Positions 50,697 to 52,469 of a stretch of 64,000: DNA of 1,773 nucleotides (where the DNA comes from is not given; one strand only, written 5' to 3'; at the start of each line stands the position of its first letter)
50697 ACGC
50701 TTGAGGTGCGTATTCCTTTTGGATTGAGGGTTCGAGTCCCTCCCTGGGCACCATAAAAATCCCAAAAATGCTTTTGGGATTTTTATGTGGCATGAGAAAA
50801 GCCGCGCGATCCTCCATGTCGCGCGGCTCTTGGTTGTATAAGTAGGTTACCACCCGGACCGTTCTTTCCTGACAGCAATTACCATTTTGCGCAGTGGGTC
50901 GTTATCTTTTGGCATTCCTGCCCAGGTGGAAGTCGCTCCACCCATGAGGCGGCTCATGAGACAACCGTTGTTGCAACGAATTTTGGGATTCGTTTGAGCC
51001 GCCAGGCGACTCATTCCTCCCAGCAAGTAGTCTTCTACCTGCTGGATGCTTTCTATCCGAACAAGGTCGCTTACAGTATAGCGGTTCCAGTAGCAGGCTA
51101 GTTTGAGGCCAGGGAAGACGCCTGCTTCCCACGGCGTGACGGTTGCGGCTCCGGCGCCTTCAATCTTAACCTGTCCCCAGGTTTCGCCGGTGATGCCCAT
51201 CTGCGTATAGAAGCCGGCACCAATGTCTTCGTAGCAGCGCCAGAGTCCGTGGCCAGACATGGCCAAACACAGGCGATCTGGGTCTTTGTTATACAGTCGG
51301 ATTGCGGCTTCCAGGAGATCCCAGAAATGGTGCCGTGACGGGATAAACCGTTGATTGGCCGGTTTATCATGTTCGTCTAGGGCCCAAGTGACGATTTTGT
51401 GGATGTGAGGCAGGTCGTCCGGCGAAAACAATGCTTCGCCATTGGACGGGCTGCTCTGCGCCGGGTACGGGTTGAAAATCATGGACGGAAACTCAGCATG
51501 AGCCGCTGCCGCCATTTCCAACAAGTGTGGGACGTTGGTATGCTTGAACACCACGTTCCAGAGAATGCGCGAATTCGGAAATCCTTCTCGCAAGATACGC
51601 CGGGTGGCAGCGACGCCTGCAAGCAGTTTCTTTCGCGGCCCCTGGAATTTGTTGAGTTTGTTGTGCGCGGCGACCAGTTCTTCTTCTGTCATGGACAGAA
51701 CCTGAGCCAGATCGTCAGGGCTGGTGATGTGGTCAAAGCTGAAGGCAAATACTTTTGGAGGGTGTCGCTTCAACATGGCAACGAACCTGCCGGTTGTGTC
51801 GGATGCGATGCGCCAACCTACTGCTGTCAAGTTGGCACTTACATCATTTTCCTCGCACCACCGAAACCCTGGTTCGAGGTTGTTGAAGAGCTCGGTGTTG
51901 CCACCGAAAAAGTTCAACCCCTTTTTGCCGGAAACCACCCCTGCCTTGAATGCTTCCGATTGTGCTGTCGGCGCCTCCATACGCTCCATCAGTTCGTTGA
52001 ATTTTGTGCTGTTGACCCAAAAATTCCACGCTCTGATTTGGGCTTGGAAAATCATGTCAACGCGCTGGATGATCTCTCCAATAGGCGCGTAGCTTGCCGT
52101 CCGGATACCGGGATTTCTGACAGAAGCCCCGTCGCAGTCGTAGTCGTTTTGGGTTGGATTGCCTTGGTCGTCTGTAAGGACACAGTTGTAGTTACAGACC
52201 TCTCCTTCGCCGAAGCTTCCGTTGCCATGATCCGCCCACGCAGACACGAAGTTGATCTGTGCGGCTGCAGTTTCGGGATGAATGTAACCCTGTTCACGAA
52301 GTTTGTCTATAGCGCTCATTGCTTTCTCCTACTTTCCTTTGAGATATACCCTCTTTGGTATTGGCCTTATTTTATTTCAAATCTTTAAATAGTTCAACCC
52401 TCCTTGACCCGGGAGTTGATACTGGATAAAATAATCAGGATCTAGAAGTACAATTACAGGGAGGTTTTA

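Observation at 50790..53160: GC-rich two-gene island: 490-aa Cys-motif hypothetical protein divergent from upp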

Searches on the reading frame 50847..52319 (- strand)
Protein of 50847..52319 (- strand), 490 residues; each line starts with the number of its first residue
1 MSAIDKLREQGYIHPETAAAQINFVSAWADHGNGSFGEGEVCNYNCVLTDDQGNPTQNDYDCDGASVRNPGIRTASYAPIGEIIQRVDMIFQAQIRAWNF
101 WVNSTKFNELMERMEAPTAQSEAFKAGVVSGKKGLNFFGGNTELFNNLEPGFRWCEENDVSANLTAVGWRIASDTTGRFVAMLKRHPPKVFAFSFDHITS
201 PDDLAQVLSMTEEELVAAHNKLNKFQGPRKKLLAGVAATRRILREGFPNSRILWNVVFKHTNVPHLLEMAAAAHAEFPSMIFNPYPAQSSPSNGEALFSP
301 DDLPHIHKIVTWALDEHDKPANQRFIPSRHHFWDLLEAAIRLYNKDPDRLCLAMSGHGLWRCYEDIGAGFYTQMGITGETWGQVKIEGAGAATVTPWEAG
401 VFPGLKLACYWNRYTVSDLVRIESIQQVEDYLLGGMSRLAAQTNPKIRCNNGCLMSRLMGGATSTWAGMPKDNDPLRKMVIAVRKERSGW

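Call 4: search_protein_families(library=pfam, proteins=[window:50847-52319:-], max_evalue=1)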
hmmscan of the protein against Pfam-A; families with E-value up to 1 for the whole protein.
window:50847-52319:- (490 aa): 0 families

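Call 5: search_protein_families(library=ncbifam, proteins=[window:50847-52319:-], max_evalue=1)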
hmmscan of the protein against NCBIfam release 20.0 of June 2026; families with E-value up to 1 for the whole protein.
window:50847-52319:- (490 aa): 0 families

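Call 9: find_homologous_proteins(query=window:50847-52319:-)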
Query window:50847-52319:- (490 aa): 3 proteins with E <= 0.001 among 8000 candidates.
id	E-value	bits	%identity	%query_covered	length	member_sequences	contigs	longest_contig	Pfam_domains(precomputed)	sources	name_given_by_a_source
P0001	1.0e-269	914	77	100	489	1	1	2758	-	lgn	-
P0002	2.2e-200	685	61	99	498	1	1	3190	-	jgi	jgi:hypothetical protein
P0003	3.2e-194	665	60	99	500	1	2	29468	-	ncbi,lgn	-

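Call 11: find_encoding_contigs(protein=P0003, flank=10000)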
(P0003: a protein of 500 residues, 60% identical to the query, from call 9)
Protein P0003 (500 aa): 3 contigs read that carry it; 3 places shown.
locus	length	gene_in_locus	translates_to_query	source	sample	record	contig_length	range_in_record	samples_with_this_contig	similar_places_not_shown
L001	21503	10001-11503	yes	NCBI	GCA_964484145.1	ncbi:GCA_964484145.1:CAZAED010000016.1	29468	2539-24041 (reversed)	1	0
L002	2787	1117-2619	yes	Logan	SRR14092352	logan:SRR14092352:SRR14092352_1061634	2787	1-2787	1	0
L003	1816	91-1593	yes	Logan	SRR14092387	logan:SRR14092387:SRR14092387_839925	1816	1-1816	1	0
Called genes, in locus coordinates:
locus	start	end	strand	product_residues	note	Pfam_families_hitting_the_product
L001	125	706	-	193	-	PF09335:VTT_dom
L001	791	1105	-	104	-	PF00275:EPSP_synthase (weak)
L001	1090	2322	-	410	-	-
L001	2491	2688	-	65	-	-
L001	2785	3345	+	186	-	PF14584:DUF4446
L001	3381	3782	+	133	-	PF04519:Bactofilin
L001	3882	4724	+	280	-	PF19279:YegS_C (weak)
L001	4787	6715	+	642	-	PF04760:IF2_N, PF00009:GTP_EFTU, PF00071:Ras (weak), PF01926:MMR_HSR1, PF02421:FeoB_N (faint), PF10662:PduV-EutP (faint), PF22042:EF-G_D2, PF11987:IF-2, +1 more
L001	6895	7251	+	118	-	PF02033:RBFA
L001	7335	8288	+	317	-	PF01368:DHH, PF02272:DHHA1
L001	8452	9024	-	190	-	PF03358:FMN_red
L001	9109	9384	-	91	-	PF14681:UPRTase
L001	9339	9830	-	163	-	-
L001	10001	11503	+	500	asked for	-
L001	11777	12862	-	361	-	PF01180:DHO_dh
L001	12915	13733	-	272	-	PF00215:OMPdecase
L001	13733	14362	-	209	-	PF00156:Pribosyltran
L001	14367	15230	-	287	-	PF13793:Pribosyltran_N, PF00156:Pribosyltran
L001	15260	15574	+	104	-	PF12647:RNHCP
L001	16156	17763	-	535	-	PF00239:Resolvase, PF07508:Recombinase, PF13408:Zn_ribbon_recom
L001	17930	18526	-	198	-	-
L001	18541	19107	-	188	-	-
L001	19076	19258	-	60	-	-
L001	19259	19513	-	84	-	PF18903:DUF5659 (weak)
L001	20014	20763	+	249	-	-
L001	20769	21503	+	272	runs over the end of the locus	PF01580:FtsK_SpoIIIE, PF13476:AAA_23 (faint), PF13245:AAA_19 (faint)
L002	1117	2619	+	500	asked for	-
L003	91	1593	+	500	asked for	-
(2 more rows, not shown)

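Call 15: find_encoding_contigs(protein=P0002, flank=10000)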
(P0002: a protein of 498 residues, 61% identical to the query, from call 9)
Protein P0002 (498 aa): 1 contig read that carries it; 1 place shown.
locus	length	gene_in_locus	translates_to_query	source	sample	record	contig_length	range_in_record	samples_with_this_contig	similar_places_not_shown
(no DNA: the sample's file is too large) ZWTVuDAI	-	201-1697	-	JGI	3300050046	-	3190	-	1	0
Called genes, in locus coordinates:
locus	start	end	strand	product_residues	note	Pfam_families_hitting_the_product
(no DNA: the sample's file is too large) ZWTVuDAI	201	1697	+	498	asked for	-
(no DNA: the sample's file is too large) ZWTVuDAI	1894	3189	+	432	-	?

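Call 16: find_encoding_contigs(protein=P0001, flank=10000)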
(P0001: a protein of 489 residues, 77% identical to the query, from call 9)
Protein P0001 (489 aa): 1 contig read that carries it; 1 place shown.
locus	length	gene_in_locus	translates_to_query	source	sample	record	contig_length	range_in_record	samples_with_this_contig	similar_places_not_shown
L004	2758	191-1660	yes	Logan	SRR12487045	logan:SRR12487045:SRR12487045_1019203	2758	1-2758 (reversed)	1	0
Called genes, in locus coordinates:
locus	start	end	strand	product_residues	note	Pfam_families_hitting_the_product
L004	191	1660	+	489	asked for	-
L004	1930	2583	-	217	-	PF14528:LAGLIDADG_3 (faint)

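Call 17: find_encoding_contigs(protein=window:50847-52319:-, flank=10000)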
Protein window:50847-52319:- (490 aa): no gene with exactly this product is on record in the collection.

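Call 18: search_solved_structures(query=A1, max_evalue=10, show_alignments=2)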
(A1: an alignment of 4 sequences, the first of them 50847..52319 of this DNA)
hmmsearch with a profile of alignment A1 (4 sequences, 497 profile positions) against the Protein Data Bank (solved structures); distinct sequences matched with E-value up to 10: 0.

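Call 19: find_related_loci(query=A1, collection=genome_contigs, flank=10000)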
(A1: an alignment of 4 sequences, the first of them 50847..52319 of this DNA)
Query A1 (490 aa) in genome_contigs; peptide patterns used: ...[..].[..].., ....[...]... (x = any residue, [..] = any of these).
34 stretches matched a pattern; 1 encode a relative of the query (tblastn E <= 1e-3); 1 distinct loci.
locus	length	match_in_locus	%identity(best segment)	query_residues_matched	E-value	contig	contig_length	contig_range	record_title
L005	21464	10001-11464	60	7-490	0e+0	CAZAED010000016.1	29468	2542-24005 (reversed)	MAG TPA_asm: uncultured Candidatus Saccharibacteria bacterium isolate SRP342105_co1_329 genome assembly, contig: NODE_20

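Call 23: predict_structure(alignment_id=A1)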
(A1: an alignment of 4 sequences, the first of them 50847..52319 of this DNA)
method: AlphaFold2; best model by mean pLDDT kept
length: 490 residues; sequences in the alignment: 4
mean_pLDDT: 52.4   pTM: 0.48
mean pLDDT of the five models: 52.4, 46.9, 46.4, 46.0, 45.7
residues with pLDDT >= 90: 13; 70-90: 95; 50-70: 132; < 50: 250
segments of 3 or more residues with pLDDT < 50: 12-50, 53-78, 112-117, 127-147, 158-166, 288-297, 329-331, 341-343, 353-421, 434-437, 446-490
pLDDT, mean of each block of 10 residues (from residue 1): 51 41 30 31 37 44 41 43 60 61 57 48 49 29 41 52 54 78 75 69 89 88 64 87 84 71 79 87 59 45 69 73 63 50 52 49 36 28 31 36 30 32 59 50 48 32 26 33 26
secondary structure, 60 per line:
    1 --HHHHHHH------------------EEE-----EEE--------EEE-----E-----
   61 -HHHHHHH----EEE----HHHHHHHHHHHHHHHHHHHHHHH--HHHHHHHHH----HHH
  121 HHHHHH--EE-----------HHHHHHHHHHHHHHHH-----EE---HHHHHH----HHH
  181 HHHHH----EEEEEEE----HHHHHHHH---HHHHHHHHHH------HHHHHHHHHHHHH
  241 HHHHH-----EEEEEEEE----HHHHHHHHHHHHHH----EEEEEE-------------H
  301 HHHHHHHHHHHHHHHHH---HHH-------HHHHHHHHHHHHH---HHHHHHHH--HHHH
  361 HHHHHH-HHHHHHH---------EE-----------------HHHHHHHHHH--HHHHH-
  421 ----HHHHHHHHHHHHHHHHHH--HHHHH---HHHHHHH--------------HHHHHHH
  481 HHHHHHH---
elements in order: H3-9 E28-30 E36-38 E47-49 H62-68 E73-75 H80-102 H105-113 H118-126 H142-157 H168-173 H178-185 E190-196 H201-208 H212-221 H228-245 E251-258 H263-276 E281-286 H300-317 H331-343 H347-354 H357-366 H368-374 H403-412 H415-419 H425-442 H445-449 H453-459 H474-487

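Call 25: search_protein_representatives(alignment_id=A1)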
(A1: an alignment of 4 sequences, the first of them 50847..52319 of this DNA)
Query: 4 sequences, 497 profile positions. Proteins with E-value up to 0.001 (for the whole library): 113; up to 1e-10: 93; up to 1e-30: 52. The best 113 are listed.
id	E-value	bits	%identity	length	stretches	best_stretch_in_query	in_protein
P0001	4.5e-297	1002.1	-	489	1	8-497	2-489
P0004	2.7e-59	217.8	-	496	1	7-479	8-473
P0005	6.1e-55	203.4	-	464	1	12-478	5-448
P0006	1.8e-52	195.3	-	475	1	8-476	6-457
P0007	1.9e-52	195.2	-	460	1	8-481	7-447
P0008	2.1e-52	195.1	-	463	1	7-481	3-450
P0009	2.1e-52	195.0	-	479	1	13-493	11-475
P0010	8.0e-52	193.1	-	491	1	9-482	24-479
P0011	1.5e-51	192.2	-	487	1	6-476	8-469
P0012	2.3e-47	178.5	-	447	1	10-496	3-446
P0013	2.9e-47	178.1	-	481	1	36-477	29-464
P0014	1.3e-46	175.9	-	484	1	10-479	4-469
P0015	3.3e-46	174.6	-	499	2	13-392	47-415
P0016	6.3e-46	173.7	-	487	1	12-493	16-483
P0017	7.8e-46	173.4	-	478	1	40-479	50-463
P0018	4.7e-45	170.8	-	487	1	40-496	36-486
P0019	1.2e-44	169.4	-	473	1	65-496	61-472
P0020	3.6e-44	167.9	-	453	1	40-476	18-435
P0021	1.0e-43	166.4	-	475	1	26-476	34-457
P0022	1.4e-43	165.9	-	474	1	42-476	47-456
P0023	1.3e-42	162.8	-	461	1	13-477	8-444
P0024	1.5e-42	162.5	-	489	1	7-491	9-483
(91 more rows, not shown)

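Call 27: search_protein_families(library=pfam, alignment_id=A2, max_evalue=1)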
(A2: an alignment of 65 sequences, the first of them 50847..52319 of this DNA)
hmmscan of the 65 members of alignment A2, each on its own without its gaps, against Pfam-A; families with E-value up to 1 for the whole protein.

A. member 1, window:50847-52319:- (490 aa): 0 families

B. families by the number of members that match (of 65 scanned): 31 families (the first 25 are shown)
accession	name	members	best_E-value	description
PF04055.27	Radical_SAM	44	8.1e-10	Radical SAM superfamily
PF00702.32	Hydrolase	5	0.0077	haloacid dehalogenase-like hydrolase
PF02310.24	B12-binding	4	0.028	B12 binding domain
PF10825.13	DUF2752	1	0.00097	Protein of unknown function (DUF2752)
PF05853.18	BKACE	1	0.001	beta-keto acid cleavage enzyme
PF02954.25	HTH_8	1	0.018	Bacterial regulatory protein, Fis family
PF13353.11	Fer4_12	1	0.029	4Fe-4S single cluster domain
PF09372.15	PRANC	1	0.032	PRANC domain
PF24277.2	DmsR_N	1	0.034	DmsR, N-terminal domain-like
PF13573.12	SprB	1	0.037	SprB repeat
PF20250.3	FapA_N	1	0.057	Flagellar Assembly Protein A N-terminal region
PF13700.11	DUF4158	1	0.057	Domain of unknown function (DUF4158)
PF07942.18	CARME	1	0.063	Carnosine N-methyltransferase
PF01540.21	Lipoprotein_7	1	0.066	Adhesin lipoprotein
PF10171.14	Tim29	1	0.086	Translocase of the Inner Mitochondrial membrane 29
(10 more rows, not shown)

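Call 28: search_solved_structures(query=A2, max_evalue=10, show_alignments=3)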
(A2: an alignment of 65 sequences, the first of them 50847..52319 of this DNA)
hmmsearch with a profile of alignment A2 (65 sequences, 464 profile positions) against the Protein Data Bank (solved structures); distinct sequences matched with E-value up to 10: 16.
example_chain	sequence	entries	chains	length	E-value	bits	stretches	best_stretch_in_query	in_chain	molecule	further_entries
6b4c_A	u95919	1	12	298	0.0015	20.3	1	114-200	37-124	Viperin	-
9dgw_A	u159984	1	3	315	0.0017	20.2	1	114-201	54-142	Radical SAM core domain-containing protein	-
9dfw_A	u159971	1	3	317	0.0017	20.2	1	114-201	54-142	Radical SAM core domain-containing protein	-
7n7i_A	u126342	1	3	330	0.0019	20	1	114-201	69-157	Viperin-like enzyme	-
5v1q_A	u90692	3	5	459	0.0026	19.6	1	118-171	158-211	Radical SAM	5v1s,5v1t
6c8v_A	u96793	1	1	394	0.0089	17.8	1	124-197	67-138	Coenzyme PQQ synthesis protein E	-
5wgg_A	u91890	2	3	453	0.13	13.9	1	124-194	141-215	Radical SAM domain protein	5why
7unh_A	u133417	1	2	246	0.19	13.4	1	85-273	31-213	SP2 designed chlorophyll dimer protein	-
7uni_A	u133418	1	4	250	0.21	13.3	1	85-273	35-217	SP2-ZnPPaM designed chlorophyll dimer protein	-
7vob_C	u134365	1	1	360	0.32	12.7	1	122-195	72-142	Cytosylglucuronate decarboxylase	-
7voc_C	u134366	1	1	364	0.33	12.6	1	122-195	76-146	Cytosylglucuronate decarboxylase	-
8x6k_A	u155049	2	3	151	0.98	11.1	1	105-181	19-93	tRNA (cytidine(56)-2'-O)-methyltransferase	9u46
6if8_A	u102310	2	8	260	1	11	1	150-207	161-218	5'-methylthioadenosine/S-adenosylhomocysteine nucleosidase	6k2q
7wzv_A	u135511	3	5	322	1.2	10.7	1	133-170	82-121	4Fe-4S cluster-binding domain-containing protein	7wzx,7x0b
1apq_A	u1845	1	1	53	1.4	10.5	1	31-64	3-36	COMPLEMENT PROTEASE C1R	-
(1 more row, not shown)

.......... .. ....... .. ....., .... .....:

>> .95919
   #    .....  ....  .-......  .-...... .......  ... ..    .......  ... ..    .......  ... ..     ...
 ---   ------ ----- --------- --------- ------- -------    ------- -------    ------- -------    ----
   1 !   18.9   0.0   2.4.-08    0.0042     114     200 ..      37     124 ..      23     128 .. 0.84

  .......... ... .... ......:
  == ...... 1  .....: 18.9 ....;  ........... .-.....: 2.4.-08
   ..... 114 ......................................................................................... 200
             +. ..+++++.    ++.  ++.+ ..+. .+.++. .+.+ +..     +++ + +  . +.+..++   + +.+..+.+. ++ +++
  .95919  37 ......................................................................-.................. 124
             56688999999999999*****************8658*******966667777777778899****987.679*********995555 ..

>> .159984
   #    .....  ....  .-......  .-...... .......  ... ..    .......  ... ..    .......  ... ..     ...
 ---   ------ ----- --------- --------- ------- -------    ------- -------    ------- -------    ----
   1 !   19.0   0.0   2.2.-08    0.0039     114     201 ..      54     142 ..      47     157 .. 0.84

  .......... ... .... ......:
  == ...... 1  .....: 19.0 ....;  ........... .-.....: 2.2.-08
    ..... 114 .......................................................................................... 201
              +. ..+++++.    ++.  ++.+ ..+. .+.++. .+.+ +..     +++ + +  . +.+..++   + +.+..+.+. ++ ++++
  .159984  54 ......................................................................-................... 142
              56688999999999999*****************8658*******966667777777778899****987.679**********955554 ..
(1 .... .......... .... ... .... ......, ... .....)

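Call 30: find_homologous_proteins(query=A2, max_evalue=0.00001)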
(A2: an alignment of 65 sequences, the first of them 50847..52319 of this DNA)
Query A2 (65 sequences) (490 aa, profile of the alignment): 3 proteins with E <= 0.00001 among 8000 candidates.
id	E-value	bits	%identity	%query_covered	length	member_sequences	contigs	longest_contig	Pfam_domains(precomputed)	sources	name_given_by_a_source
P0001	7.6e-138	478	77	100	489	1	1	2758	-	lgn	-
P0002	4.1e-136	472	61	99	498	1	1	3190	-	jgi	jgi:hypothetical protein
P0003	1.2e-129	451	60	99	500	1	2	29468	-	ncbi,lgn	-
